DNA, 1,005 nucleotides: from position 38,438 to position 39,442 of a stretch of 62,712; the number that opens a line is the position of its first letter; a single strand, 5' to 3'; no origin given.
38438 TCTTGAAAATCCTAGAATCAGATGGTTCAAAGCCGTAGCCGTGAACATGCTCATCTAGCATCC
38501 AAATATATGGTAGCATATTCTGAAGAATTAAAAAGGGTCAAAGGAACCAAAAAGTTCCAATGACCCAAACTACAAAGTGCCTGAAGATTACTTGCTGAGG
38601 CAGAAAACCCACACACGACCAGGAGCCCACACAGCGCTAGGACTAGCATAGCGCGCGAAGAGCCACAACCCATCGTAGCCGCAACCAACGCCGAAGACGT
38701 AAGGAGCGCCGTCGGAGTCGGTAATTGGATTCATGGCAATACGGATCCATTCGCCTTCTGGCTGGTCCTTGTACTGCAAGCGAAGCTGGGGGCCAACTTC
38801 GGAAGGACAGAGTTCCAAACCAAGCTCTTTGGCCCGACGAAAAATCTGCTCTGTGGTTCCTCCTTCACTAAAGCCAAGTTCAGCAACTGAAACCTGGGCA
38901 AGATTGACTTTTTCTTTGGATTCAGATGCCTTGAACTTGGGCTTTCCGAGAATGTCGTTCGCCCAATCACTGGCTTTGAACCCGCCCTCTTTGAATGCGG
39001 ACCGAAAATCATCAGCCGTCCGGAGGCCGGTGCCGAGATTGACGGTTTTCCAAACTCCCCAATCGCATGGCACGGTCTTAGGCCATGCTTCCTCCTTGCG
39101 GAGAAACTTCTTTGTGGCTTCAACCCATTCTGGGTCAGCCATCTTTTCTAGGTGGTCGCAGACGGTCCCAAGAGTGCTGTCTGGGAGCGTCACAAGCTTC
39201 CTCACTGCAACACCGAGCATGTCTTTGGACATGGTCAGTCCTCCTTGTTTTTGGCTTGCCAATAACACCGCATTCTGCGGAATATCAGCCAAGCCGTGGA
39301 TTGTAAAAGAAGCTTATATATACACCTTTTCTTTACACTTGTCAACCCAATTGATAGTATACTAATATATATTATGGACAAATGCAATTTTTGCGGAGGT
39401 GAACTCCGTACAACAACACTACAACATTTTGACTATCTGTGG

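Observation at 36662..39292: Complete diversity-generating retroelement: RT, Avd-like gene, template repeat, and a variable repeat at the 3' end of a target gene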

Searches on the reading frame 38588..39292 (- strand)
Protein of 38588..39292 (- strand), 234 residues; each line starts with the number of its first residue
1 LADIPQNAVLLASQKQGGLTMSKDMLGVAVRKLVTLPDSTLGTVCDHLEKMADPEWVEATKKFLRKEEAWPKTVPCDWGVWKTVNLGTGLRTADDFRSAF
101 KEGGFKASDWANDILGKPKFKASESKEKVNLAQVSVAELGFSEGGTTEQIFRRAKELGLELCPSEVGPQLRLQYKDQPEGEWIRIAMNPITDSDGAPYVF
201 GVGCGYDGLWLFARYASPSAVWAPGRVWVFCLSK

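Call 5: search_protein_families(library=pfam, proteins=[window:38588-39292:-], max_evalue=0.1)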
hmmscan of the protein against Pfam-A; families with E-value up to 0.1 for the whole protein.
window:38588-39292:- (234 aa): 0 families

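Call 11: search_protein_families(library=ncbifam, proteins=[window:38588-39292:-], max_evalue=0.1)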
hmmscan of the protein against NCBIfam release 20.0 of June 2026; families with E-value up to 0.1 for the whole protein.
window:38588-39292:- (234 aa): 0 families

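Call 12: search_protein_families(library=padloc, proteins=[window:38588-39292:-], max_evalue=0.1)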
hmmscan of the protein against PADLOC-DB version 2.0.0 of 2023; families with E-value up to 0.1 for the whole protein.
window:38588-39292:- (234 aa): 0 families

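Call 13: search_protein_families(library=phrogs, proteins=[window:38588-39292:-], max_evalue=0.01)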
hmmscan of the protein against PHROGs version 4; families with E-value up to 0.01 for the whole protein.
window:38588-39292:- (234 aa): 0 families

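Call 14: find_homologous_proteins(query=window:38588-39232:-, max_evalue=0.001)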
Query window:38588-39232:- (214 aa): 1069 proteins with E <= 0.001 among 1448 candidates; the best 120 are listed.
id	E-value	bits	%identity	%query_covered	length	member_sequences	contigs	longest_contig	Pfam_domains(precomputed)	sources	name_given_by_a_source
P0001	1.1e-129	449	93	100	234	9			-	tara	tara:strand:+ start:22595 stop:23299 length:705 start_codon:yes stop_codon:yes gene_type:complete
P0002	3.1e-79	284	61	100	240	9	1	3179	-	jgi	jgi:hypothetical protein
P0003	2.7e-77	277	58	100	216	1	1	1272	-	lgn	-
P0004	2.8e-74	267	59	100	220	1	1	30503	-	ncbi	-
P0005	1.4e-71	259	56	99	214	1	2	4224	-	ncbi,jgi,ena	-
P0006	1.5e-71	259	56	100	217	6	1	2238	-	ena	-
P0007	1.6e-64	236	66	74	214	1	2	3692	-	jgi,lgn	-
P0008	3.9e-64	234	54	100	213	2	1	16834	-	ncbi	-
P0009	3.5e-62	228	54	99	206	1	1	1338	-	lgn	-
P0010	5.6e-62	227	53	98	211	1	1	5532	-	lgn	-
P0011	6.2e-62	227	53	99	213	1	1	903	-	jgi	-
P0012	1.1e-60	223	54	97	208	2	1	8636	-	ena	-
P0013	1.4e-60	223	53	99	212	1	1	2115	-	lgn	-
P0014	1.7e-60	222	64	71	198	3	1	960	-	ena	-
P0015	4.5e-60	221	51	98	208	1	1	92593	-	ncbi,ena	-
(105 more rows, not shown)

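Call 15: list_cluster_members(proteins=[P0001, window:38588-39292:-])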
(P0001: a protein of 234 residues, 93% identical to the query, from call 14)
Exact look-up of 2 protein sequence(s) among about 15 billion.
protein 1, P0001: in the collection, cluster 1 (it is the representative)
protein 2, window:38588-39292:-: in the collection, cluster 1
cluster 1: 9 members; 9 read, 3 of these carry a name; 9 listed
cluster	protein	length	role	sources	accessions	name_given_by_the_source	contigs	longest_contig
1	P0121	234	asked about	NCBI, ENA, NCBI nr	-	-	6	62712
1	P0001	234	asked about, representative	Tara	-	strand:+ start:22595 stop:23299 length:705 start_codon:yes stop_codon:yes ...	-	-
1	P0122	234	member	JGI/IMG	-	hypothetical protein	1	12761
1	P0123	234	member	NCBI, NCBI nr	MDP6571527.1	MAG: hypothetical protein QF747_01650 [Patescibacteria group bacterium] | hypothetical protein [Patescibacteria group bacterium]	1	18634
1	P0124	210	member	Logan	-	-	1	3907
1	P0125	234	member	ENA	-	-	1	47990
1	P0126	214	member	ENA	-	-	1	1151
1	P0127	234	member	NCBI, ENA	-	-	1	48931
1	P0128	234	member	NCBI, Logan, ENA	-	-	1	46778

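Call 18: find_encoding_contigs(protein=P0125, flank=4000, max_places=2)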
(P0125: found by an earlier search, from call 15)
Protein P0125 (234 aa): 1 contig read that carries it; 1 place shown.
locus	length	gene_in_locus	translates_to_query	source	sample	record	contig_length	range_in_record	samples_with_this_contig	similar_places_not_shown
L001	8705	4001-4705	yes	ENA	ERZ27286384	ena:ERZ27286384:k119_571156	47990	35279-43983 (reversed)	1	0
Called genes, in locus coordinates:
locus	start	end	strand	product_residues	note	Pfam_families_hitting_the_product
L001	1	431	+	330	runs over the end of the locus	PF01784:DUF34_NIF3 (weak)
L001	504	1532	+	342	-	PF05496:RuvB_N, PF00004:AAA, PF07728:AAA_5, PF17864:AAA_lid_4, PF05491:WHD_RuvB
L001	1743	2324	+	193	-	-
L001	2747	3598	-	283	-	PF00763:THF_DHG_CYH, PF02882:THF_DHG_CYH_C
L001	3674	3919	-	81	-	-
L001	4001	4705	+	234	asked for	-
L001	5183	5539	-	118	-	PF22296:bAvd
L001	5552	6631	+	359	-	PF00078:RVT_1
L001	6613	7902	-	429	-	PF00464:SHMT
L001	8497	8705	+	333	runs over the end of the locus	PF26514:DUF8173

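Call 19: find_encoding_contigs(protein=P0127, flank=4000, max_places=2)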
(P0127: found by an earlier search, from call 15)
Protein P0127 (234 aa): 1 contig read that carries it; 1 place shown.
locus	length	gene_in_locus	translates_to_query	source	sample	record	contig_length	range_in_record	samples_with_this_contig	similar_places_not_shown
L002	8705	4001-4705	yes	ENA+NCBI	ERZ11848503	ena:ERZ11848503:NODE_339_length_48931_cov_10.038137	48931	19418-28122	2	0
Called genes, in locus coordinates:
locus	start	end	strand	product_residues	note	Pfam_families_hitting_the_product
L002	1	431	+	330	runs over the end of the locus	PF01784:DUF34_NIF3 (weak)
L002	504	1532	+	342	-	PF05496:RuvB_N, PF00004:AAA, PF07728:AAA_5, PF17864:AAA_lid_4, PF05491:WHD_RuvB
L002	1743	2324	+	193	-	-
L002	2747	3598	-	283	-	PF00763:THF_DHG_CYH, PF02882:THF_DHG_CYH_C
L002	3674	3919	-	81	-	-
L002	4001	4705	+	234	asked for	-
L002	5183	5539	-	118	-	PF22296:bAvd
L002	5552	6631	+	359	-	PF00078:RVT_1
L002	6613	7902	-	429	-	PF00464:SHMT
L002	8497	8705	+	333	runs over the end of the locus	PF26514:DUF8173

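Call 20: find_encoding_contigs(protein=P0128, flank=4000, max_places=2)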
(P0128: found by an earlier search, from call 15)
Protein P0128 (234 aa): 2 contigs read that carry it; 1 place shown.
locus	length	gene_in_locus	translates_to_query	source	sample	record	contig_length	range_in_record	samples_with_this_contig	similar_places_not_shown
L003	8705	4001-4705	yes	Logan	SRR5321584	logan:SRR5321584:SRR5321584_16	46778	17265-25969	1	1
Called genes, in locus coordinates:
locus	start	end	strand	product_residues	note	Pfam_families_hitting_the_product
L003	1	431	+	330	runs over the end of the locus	PF01784:DUF34_NIF3 (weak)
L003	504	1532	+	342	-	PF05496:RuvB_N, PF00004:AAA, PF07728:AAA_5, PF17864:AAA_lid_4, PF05491:WHD_RuvB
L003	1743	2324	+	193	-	-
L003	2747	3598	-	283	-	PF00763:THF_DHG_CYH, PF02882:THF_DHG_CYH_C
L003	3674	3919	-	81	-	-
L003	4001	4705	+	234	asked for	-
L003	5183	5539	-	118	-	PF22296:bAvd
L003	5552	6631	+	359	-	PF00078:RVT_1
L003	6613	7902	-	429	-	PF00464:SHMT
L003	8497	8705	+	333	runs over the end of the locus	PF26514:DUF8173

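Call 21: find_encoding_contigs(protein=P0123, flank=4000, max_places=2)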
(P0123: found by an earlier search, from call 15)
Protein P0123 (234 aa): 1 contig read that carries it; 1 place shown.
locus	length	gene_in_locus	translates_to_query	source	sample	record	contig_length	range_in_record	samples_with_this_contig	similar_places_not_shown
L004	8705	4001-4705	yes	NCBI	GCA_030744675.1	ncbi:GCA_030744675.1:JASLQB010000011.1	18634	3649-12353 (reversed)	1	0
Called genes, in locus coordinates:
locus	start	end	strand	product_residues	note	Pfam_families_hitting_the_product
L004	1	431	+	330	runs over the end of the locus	PF01784:DUF34_NIF3 (weak)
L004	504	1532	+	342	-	PF05496:RuvB_N, PF00004:AAA, PF07728:AAA_5, PF17864:AAA_lid_4, PF05491:WHD_RuvB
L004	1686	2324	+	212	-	-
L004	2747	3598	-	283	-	PF00763:THF_DHG_CYH, PF02882:THF_DHG_CYH_C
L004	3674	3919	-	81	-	-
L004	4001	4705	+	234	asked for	-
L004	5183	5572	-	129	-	PF22296:bAvd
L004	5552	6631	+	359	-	PF00078:RVT_1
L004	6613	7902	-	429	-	PF00464:SHMT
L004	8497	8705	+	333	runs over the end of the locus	PF26514:DUF8173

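Call 29: find_related_loci(query=A3, collection=genome_contigs, flank=5000)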
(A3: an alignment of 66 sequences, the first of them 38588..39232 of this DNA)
Query A3 (214 aa) in genome_contigs; peptide patterns used: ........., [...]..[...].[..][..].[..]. (x = any residue, [..] = any of these).
315 stretches matched a pattern; 272 encode a relative of the query (tblastn E <= 1e-3); the best 80 are kept; 79 distinct loci.
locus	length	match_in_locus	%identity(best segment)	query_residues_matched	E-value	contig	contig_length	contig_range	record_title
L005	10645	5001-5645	59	1-214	6e-79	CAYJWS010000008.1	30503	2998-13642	MAG TPA_asm: uncultured Gammaproteobacteria bacterium isolate ERP125453_co1_494 genome assembly, contig: NODE_1254_lengt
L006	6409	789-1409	51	1-214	3e-62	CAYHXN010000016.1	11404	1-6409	MAG TPA_asm: uncultured Candidatus Saccharibacteria bacterium isolate ERP119705_co17_962 genome assembly, contig: NODE_8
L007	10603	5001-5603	51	3-211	3e-60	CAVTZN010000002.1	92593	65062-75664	MAG: Candidatus Wildermuthbacteria bacterium isolate MFD04408.bin.3.196 genome assembly, contig: contig_25639, whole gen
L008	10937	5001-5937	59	60-211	7e-60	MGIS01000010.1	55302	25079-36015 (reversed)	MAG: Candidatus Wolfebacteria bacterium RIFCSPLOWO2_01_FULL_47_17b rifcsplowo2_01_scaffold_3301, whole genome shotgun se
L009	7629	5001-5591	49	11-211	1e-58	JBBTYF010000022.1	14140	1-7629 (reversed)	MAG: Patescibacteria group bacterium isolate H43-bin052_1 H43_bin052_1_000000000022, whole genome shotgun sequence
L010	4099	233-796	53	22-212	3e-57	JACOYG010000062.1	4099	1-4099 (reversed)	MAG: Candidatus Nealsonbacteria bacterium isolate NC_groundwater_173_Ag_S-0.1um_42_8 S4_GD2017_2_S1_scaffold_16878, whol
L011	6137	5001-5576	52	20-214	9e-57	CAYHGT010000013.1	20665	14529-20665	MAG TPA_asm: uncultured Candidatus Saccharibacteria bacterium isolate ERP119705_co11_448 genome assembly, contig: NODE_2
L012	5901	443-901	59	62-214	1e-56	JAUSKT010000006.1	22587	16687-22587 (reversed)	MAG: bacterium isolate E14_metabat.bin.74_sub E14_k141_1692109, whole genome shotgun sequence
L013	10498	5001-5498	56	20-191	7e-56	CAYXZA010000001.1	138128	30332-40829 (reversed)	MAG TPA_asm: uncultured Candidatus Saccharibacteria bacterium isolate SRP219642_co7_573 genome assembly, contig: NODE_10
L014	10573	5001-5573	50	20-214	8e-56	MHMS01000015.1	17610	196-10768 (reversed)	MAG: Candidatus Niyogibacteria bacterium RIFCSPLOWO2_12_FULL_41_13 rifcsplowo2_12_scaffold_3760, whole genome shotgun se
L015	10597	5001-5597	50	12-214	7e-56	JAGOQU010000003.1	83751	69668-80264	MAG: Candidatus Paceibacterota bacterium isolate Gw_Eff_bin_22 Gw_Eff_367_length_83751_cov_11.352662, whole genome shotg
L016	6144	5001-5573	51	22-210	2e-55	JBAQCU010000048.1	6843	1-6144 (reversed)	MAG: Minisyncoccia bacterium isolate MFD12004_ilm_asm_bin23 k127_128913, whole genome shotgun sequence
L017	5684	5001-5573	50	20-214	1e-55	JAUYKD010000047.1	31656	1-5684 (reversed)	MAG: Candidatus Nealsonbacteria bacterium isolate C24_metabat.bin.179 C24_k141_811724, whole genome shotgun sequence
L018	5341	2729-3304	49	20-214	5e-55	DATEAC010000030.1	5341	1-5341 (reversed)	MAG TPA_asm: Candidatus Paceibacterota bacterium isolate SMAG_U8208 k141_430573, whole genome shotgun sequence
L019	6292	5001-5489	56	51-214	1e-54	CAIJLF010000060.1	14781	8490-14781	uncultured bacterium isolate Kiruna_bin-11652 genome assembly, contig: bin-11652:060/157, whole genome shotgun sequence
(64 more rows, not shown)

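Call 32: predict_structure(alignment_id=A3)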
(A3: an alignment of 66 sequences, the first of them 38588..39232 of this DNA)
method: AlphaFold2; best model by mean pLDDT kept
length: 214 residues; sequences in the alignment: 66
mean_pLDDT: 90.9   pTM: 0.74
mean pLDDT of the five models: 90.9, 90.4, 90.1, 88.8, 87.9
residues with pLDDT >= 90: 155; 70-90: 45; 50-70: 13; < 50: 1
segments of 3 or more residues with pLDDT < 50: none
pLDDT, mean of each block of 10 residues (from residue 1): 71 84 77 75 75 71 98 98 98 98 97 97 97 96 98 98 98 95 96 97 97 87
secondary structure, 60 per line:
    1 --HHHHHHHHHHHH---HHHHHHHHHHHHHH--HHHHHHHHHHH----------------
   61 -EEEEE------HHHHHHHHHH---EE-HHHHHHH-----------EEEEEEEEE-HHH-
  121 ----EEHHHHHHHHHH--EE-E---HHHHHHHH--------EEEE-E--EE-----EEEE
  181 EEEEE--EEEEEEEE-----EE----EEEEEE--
elements in order: H3-14 H18-31 H34-44 E62-66 H73-82 H89-95 E107-115 H127-136 H146-153 E162-165 E177-185 E188-195 E207-212

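Call 35: fold_search(model_id=the predicted structure, library=pdb)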
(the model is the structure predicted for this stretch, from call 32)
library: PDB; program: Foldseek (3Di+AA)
matches with E <= 10: 328; with E <= 0.001: 0
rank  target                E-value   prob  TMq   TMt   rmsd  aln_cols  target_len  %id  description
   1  5b1w_A                1.5e-01  0.44  0.31  0.46   8.4       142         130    8  Crystal structure of human dendritic cell inhibitory receptor (DCIR) C-type lectin domain in ligand-free form (released 2016-05-11)
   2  8h4v_B                1.6e-01  0.54  0.30  0.42   5.5       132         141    6  Mincle CRD complex with PGL trisaccharide (released 2023-08-09)
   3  4kzv_A                3.0e-01  0.23  0.28  0.41   8.9       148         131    7  Structure of the carbohydrate-recognition domain of the C-type lectin mincle bound to trehalose (released 2013-08-28)
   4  4iop_B                3.6e-01  0.21  0.28  0.44   8.9       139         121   10  Crystal structure of NKp65 bound to its ligand KACL (released 2013-07-17)
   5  4b0j_N                4.7e-01  0.02  0.11  0.13  16.6       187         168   12  Crystal Structure of 3-hydroxydecanoyl-Acyl Carrier Protein Dehydratase (FabA) from Pseudomonas aeruginosa in complex  (released 2012-11-28)
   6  5thp_B                5.0e-01  0.14  0.23  0.36   7.7       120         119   14  Rhodocetin in complex with the integrin alpha2-A domain (released 2017-08-02)
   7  7lsx_I                5.4e-01  0.03  0.10  0.10  15.3       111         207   14  Cryo-EM structure of 13S proteasome core particle assembly intermediate purified from Pre3-1 proteasome mutant (G34D) (released 2021-04-14)
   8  3wbr_A                6.1e-01  0.25  0.30  0.45   6.4       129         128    5  Crystal structure of carbohydrate recognition domain of Blood Dendritic Cell Antigen-2 (BDCA2) lectin (crystal form-3) (released 2013-12-25)
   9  8oks_B                6.1e-01  0.20  0.26  0.42   5.7       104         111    9  Crystal structure of Bdellovibrio bacteriovorus Bd2740 C-terminal domain (released 2023-10-25)
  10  7qaj_B                6.6e-01  0.10  0.24  0.35  10.0       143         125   11  ZK002 with Anti-angiogenic and Anti-inflamamtory Properties (released 2023-06-14)
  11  3wbp_A                7.0e-01  0.21  0.29  0.44   7.4       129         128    5  Crystal structure of carbohydrate recognition domain of Blood Dendritic Cell Antigen-2 (BDCA2) lectin (crystal form-1) (released 2013-12-25)
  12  1ryp_I                7.0e-01  0.02  0.10  0.10  14.9       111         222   14  CRYSTAL STRUCTURE OF THE 20S PROTEASOME FROM YEAST AT 2.4 ANGSTROMS RESOLUTION (released 1998-04-15)
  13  3whd_C                7.5e-01  0.12  0.23  0.31   9.2       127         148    9  C-type lectin, human MCL (released 2013-10-23)
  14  3wbr_H                8.6e-01  0.18  0.29  0.44   7.4       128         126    4  Crystal structure of carbohydrate recognition domain of Blood Dendritic Cell Antigen-2 (BDCA2) lectin (crystal form-3) (released 2013-12-25)
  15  8rvl_I                9.1e-01  0.02  0.11  0.10  15.3       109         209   12  Proteasomal late precursor complex from pre1-1 (released 2024-09-11)
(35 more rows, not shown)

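Call 51: search_solved_structures(query=A3, max_evalue=10, show_alignments=2)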
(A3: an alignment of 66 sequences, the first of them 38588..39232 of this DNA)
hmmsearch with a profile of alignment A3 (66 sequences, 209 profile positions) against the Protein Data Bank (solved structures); distinct sequences matched with E-value up to 10: 2.
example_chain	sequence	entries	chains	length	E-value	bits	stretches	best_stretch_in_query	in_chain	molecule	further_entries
5lec_A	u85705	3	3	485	0.1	15.3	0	23-69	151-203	DDD_D12_12_D12_12_D12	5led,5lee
7kft_D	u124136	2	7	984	2.9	10.5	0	68-103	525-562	Cas6-RT-Cas1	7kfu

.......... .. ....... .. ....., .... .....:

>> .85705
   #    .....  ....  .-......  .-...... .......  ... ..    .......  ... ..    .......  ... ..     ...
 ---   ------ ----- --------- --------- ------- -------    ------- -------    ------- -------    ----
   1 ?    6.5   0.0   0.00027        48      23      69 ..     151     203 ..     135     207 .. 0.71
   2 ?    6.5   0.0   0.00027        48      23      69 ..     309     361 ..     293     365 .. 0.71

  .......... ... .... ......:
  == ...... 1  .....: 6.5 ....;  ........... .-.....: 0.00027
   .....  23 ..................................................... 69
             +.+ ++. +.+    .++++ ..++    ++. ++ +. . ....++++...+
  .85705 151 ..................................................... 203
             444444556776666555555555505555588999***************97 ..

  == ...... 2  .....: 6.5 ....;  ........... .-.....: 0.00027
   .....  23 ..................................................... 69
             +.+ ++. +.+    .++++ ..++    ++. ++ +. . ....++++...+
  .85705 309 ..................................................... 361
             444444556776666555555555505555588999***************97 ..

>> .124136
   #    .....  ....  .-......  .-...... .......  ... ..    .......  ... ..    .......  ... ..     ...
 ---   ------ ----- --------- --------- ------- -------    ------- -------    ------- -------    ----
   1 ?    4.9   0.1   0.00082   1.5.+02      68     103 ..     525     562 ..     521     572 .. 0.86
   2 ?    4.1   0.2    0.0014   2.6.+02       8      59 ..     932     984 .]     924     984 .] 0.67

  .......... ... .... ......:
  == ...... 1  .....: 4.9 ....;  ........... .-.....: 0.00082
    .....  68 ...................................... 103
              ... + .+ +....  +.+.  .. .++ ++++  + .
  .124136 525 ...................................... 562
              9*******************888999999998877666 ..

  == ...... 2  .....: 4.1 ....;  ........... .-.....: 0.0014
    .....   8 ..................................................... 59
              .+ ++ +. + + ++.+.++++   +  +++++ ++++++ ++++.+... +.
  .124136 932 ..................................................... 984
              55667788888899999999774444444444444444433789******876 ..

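Call 53: fold_search(model_id=the predicted structure, library=viral)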
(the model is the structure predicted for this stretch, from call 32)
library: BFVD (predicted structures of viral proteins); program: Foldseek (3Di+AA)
matches with E <= 10: 419; with E <= 0.001: 0
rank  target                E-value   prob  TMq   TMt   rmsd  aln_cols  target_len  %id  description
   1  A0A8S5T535            2.6e-01  0.07  0.15  0.23  12.1       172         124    8  HTH-type transcriptional regulator [Siphoviridae sp. ctMBu2]
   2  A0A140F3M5            5.4e-01  0.05  0.21  0.25  13.5       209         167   11  Agglutinin C-terminal domain-containing protein [Pyrobaculum filamentous virus 1]
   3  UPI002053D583         5.8e-01  0.10  0.12  0.32   5.5        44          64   30  (no name look-up for this kind of identifier)
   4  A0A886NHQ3            6.1e-01  0.07  0.16  0.13   9.4        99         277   11  (no name in the UniProt tables at hand)
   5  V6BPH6                6.6e-01  0.01  0.11  0.06  18.3       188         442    9  Uncharacterized protein [Zamilon virus]
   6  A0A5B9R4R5            8.0e-01  0.15  0.14  0.08   3.1        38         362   21  Uncharacterized protein [Cacatuid alphaherpesvirus 2]
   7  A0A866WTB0            8.0e-01  0.11  0.14  0.06  10.7        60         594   22  Polyprotein (Fragment) [HoBi-like pestivirus]
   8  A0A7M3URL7            8.0e-01  0.10  0.14  0.09  11.7        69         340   17  Protein IB [Infectious laryngotracheitis virus]
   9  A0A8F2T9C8            9.2e-01  0.11  0.14  0.14  10.3        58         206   26  N-terminal autoprotease (Fragment) [Border disease virus]
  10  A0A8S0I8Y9            1.0e+00  0.05  0.15  0.24  11.0        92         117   12  (no name in the UniProt tables at hand)
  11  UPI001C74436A         1.0e+00  0.03  0.12  0.04   9.8       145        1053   12  (no name look-up for this kind of identifier)
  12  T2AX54                1.0e+00  0.02  0.11  0.06  17.4       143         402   10  (no name in the UniProt tables at hand)
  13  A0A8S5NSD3            1.1e+00  0.12  0.15  0.04   4.4        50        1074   20  SGNH hydrolase [Podoviridae sp. ctrTt13]
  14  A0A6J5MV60            1.1e+00  0.05  0.09  0.15   8.7        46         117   24  Uncharacterized protein [uncultured Caudovirales phage]
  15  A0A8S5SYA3            1.1e+00  0.05  0.11  0.03   9.6        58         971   10  Phospholipase A1 [Podoviridae sp. ctKmJ5]
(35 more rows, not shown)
